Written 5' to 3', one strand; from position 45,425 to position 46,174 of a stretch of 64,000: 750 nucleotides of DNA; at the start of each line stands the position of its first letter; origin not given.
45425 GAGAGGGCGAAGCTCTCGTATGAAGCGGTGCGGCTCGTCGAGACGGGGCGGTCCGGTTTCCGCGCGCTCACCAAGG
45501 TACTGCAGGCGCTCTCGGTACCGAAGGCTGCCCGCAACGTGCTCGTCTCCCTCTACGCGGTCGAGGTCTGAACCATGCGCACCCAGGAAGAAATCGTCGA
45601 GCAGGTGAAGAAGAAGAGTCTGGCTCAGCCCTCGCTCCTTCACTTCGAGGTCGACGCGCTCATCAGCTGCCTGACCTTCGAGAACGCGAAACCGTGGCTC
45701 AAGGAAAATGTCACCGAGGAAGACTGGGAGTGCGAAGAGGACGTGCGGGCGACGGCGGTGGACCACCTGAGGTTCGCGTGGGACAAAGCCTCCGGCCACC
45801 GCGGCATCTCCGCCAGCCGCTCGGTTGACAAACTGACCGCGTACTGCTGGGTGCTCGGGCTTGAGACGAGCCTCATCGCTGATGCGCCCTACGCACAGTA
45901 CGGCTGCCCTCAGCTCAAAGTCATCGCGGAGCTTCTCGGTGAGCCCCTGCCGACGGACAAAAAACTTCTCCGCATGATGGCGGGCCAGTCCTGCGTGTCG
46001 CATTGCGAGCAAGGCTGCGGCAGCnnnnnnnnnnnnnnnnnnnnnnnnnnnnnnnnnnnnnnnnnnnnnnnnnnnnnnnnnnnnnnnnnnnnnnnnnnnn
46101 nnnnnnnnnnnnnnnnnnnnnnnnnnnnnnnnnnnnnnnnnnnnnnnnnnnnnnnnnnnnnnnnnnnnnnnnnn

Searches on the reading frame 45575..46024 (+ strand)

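Call 13: search_protein_families(library=pfam, proteins=[window:45575-46024:+], max_evalue=0.01)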
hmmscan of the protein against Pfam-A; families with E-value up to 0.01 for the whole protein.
window:45575-46024:+ (150 aa): 0 families

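Call 77: search_protein_families(library=phrogs, proteins=[window:45575-46024:+], max_evalue=0.01)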
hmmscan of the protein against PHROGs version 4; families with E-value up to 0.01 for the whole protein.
window:45575-46024:+ (150 aa): 1 family
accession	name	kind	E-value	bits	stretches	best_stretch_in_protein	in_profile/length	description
phrog_5706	-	unknown function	1.9e-27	97.1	1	1-133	1-138/149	-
